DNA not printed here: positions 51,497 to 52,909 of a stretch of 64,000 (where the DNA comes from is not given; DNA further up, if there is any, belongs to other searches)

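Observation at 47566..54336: Tightly packed operon suggesting a fatty acyl to aldehyde to amine (or related lipid-tailoring) pathway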

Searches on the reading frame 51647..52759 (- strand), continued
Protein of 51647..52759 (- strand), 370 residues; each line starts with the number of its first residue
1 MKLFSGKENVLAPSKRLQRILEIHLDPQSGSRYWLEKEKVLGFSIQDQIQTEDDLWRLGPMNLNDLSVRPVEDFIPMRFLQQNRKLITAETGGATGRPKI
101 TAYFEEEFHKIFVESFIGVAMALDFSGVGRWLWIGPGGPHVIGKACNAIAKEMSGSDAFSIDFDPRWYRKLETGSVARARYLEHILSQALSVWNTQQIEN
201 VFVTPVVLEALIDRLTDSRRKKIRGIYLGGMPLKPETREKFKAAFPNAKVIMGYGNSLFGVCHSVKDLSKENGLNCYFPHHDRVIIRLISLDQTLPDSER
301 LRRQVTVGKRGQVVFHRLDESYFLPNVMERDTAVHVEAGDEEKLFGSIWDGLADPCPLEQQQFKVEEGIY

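Call 35: get_annotated_region(hit=H1, flank=8000)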
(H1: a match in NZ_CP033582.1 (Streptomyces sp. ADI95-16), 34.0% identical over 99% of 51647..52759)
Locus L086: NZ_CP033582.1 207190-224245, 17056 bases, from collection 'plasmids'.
description: Streptomyces sp. ADI95-16 plasmid pADI95-16a, complete sequence
organism: Streptomyces sp. ADI95-16 (NCBI taxid 1522758)
taxonomy: Bacteria; Actinomycetota; Actinomycetes; Kitasatosporales; Streptomycetaceae; Streptomyces; Streptomyces sp. ADI95-16
host: -; source: -; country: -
typing (MOB-suite, as given by PLSDB): non-mobilizable
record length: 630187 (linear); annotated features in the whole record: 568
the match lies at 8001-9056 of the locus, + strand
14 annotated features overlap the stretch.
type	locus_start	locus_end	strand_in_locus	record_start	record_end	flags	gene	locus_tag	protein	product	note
CDS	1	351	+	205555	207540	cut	-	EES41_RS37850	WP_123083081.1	FAD/NAD(P)-binding protein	-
CDS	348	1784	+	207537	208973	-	pcaB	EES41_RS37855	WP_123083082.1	3-carboxy-cis,cis-muconate cycloisomerase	-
CDS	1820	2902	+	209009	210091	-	-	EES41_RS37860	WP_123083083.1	alkene reductase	-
CDS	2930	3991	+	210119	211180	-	-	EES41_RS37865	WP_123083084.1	class I SAM-dependent methyltransferase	-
CDS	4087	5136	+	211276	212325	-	-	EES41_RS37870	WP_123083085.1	helix-turn-helix domain-containing protein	-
CDS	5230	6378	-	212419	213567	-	-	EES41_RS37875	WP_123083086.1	FAD-dependent monooxygenase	-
CDS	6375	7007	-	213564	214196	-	-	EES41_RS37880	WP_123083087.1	hypothetical protein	-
CDS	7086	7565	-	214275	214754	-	-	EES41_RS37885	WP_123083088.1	carboxymuconolactone decarboxylase family protein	-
CDS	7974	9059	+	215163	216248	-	-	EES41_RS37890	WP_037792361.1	AMP-binding protein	-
CDS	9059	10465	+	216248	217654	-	-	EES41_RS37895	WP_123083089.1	aldehyde dehydrogenase family protein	-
CDS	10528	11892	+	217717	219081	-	-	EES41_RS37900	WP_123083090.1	3-deoxy-7-phosphoheptulonate synthase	GO:0009073 - aromatic amino acid family biosynthetic process [Evidence IEA]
CDS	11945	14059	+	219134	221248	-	pabB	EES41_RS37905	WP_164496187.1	aminodeoxychorismate synthase component I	GO:0009396 - folic acid-containing compound biosynthetic process [Evidence IEA]; GO:0008153 - para-aminobenzoic acid ...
CDS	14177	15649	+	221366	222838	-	-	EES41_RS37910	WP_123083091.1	AMP-binding protein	-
CDS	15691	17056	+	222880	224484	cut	-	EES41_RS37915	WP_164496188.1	AMP-binding protein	-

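Call 61: find_homologous_proteins(query=L005:11068-11934:+, max_evalue=1e-20)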
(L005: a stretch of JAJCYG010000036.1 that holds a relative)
Query L005:11068-11934:+ (288 aa): 1240 proteins with E <= 1e-20 among 2244 candidates; the best 120 are listed.
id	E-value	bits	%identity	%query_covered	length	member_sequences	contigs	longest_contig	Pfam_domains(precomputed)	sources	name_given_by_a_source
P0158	7.4e-192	654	100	100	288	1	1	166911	PF02621.20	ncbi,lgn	-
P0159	8.0e-108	378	61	96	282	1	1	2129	PF02621.20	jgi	jgi:5,8-dihydroxy-2-naphthoate synthase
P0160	6.1e-107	375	59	96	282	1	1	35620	PF02621.20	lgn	-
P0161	1.7e-106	374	58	96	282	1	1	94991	PF02621.20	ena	-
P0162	2.2e-105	370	59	96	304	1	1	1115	PF02621.20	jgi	jgi:1,4-dihydroxy-6-naphthoate synthase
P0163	1.3e-104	368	60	96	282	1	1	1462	PF02621.20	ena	-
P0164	4.0e-103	363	59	98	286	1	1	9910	PF02621.20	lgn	-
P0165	4.6e-103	362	59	97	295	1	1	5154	PF02621.20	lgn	-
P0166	5.5e-103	362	59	96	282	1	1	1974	PF02621.20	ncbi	-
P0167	1.0e-102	361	59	95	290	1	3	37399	PF02621.20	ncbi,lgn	ncbi:MAG: MqnA/MqnD/SBP family protein [Gammaproteobacteria bacterium]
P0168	3.0e-102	360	59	96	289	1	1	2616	PF02621.20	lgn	-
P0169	8.1e-102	358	58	96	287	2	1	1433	PF02621.20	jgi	-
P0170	1.3e-101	358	59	97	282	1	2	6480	PF02621.20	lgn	-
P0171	2.2e-101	357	59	96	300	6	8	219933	PF02621.20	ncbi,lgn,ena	-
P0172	5.9e-101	356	58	95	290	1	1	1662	PF02621.20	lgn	-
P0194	2.4e-93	331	55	98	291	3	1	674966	PF02621.20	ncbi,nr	ncbi:MAG TPA: hypothetical protein PJ986_01710 [Gammaproteobacteria bacterium]|nr:hypothetical prote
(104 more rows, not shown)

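Call 62: find_encoding_contigs(protein=P0080, flank=10000, max_places=1)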
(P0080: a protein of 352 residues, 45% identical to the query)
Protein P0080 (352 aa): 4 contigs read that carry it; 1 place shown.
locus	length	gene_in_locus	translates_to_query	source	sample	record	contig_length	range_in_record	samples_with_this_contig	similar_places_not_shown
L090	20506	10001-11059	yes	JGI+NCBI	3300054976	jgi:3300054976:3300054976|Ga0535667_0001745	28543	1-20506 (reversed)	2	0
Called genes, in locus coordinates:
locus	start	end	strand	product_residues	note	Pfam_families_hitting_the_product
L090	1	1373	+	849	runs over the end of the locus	PF01627:Hpt, PF07194:P2 (weak), PF02895:H-kinase_dim, PF02518:HATPase_c, PF01584:CheW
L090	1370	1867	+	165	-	PF03975:CheD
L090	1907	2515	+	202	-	-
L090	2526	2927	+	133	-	PF00072:Response_reg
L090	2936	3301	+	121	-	PF00072:Response_reg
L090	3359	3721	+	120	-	PF23198:PDE8A_N (weak), PF00072:Response_reg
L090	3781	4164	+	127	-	PF00072:Response_reg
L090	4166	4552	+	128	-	PF00571:CBS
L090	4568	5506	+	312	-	PF01584:CheW, PF00072:Response_reg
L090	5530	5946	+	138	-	PF07238:PilZ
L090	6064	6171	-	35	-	-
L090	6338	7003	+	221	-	PF00072:Response_reg, PF00486:Trans_reg_C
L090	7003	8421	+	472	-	PF00672:HAMP, PF00512:HisKA, PF02518:HATPase_c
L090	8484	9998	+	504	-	PF01073:3Beta_HSD, PF01370:Epimerase, PF04321:RmlD_sub_bind, PF16363:GDP_Man_Dehyd, PF07993:NAD_binding_4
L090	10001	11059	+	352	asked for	-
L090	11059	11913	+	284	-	PF02621:VitK2_biosynth, PF12974:Phosphonate-bd (weak)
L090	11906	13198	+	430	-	PF00202:Aminotran_3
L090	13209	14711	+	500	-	-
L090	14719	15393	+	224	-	-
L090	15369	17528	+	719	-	PF03176:MMPL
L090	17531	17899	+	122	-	PF04241:DUF423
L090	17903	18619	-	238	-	PF00535:Glycos_transf_2, PF10111:Glyco_tranf_2_2 (weak), PF13641:Glyco_tranf_2_3 (weak)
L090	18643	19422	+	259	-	PF04784:DUF547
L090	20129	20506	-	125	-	?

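Call 63: find_encoding_contigs(protein=P0005, flank=10000, max_places=1)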
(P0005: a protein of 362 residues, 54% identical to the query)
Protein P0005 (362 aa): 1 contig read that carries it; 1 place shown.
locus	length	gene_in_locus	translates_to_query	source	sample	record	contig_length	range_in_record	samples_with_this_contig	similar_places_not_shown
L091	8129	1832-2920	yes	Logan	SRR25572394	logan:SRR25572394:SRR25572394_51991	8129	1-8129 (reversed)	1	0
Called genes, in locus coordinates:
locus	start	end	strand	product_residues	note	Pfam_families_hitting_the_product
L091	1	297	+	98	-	?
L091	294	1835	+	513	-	PF01073:3Beta_HSD, PF01370:Epimerase, PF04321:RmlD_sub_bind (weak), PF07993:NAD_binding_4, PF13460:NAD_binding_10, PF16363:GDP_Man_Dehyd (weak), PF02036:SCP2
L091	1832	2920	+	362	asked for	PF00501:AMP-binding (weak)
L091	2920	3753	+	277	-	PF02621:VitK2_biosynth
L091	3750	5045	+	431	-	PF00202:Aminotran_3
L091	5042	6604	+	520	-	-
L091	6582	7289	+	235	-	PF12697:Abhydrolase_6 (faint), PF00561:Abhydrolase_1, PF12146:Hydrolase_4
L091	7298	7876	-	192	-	PF00072:Response_reg, PF08281:Sigma70_r4_2 (faint), PF00196:GerE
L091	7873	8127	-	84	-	?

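Call 64: find_encoding_contigs(protein=P0013, flank=10000, max_places=1)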
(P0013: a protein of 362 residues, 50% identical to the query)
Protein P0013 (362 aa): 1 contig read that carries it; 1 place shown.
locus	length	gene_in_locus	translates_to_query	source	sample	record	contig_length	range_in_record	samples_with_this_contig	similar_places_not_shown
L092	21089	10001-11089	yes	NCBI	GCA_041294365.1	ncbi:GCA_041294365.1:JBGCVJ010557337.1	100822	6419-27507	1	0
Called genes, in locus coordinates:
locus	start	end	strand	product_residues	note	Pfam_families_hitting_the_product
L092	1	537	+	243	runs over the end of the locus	PF04191:PEMT, PF04140:ICMT (weak)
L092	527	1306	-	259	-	PF01522:Polysacc_deac_1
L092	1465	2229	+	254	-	PF05721:PhyH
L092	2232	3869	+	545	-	PF13714:PEP_mutase, PF12804:NTP_transf_3 (weak)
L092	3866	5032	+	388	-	PF02776:TPP_enzyme_N (weak), PF02775:TPP_enzyme_C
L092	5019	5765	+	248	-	PF00483:NTP_transferase, PF12804:NTP_transf_3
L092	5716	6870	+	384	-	PF00266:Aminotran_5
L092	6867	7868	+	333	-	PF03706:LPG_synthase_TM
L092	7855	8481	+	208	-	PF01066:CDP-OH_P_transf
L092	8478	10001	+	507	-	PF00106:adh_short (weak), PF01073:3Beta_HSD, PF01370:Epimerase, PF05368:NmrA, PF07993:NAD_binding_4, PF13460:NAD_binding_10, PF16363:GDP_Man_Dehyd, PF02036:SCP2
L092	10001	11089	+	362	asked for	-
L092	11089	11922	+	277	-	PF02621:VitK2_biosynth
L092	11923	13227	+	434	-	PF00202:Aminotran_3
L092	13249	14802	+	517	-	-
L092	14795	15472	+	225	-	PF12146:Hydrolase_4 (weak)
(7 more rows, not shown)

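Call 72: find_encoding_contigs(protein=P0194, flank=10000, max_places=1)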
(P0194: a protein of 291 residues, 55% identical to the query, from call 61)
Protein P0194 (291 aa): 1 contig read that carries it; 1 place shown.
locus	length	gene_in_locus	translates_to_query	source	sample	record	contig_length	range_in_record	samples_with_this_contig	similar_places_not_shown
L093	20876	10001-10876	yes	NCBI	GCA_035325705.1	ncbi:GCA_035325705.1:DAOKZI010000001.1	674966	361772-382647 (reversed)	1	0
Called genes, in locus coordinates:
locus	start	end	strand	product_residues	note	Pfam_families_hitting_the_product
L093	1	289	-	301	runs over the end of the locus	PF01522:Polysacc_deac_1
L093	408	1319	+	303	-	PF00795:CN_hydrolase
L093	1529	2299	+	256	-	PF02798:GST_N, PF13417:GST_N_3, PF13409:GST_N_2, PF00043:GST_C, PF14497:GST_C_3 (weak), PF13410:GST_C_2 (weak)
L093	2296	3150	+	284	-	PF00085:Thioredoxin, PF13098:Thioredoxin_2, PF13905:Thioredoxin_8 (faint), PF14559:TPR_19, PF14561:TPR_20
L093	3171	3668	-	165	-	PF02915:Rubrerythrin (faint)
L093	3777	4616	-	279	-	PF13410:GST_C_2 (weak)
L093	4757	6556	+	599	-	PF00512:HisKA, PF02518:HATPase_c, PF00072:Response_reg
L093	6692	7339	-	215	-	PF04337:DUF480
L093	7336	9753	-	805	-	PF03176:MMPL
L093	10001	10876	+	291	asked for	PF02621:VitK2_biosynth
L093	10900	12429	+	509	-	PF01370:Epimerase, PF04321:RmlD_sub_bind (weak), PF07993:NAD_binding_4, PF13460:NAD_binding_10 (weak), PF16363:GDP_Man_Dehyd (weak), PF02036:SCP2 (weak)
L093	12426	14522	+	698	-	PF03176:MMPL, PF02460:Patched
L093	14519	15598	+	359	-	-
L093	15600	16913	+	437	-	PF00202:Aminotran_3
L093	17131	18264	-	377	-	PF04055:Radical_SAM, PF19288:CofH_C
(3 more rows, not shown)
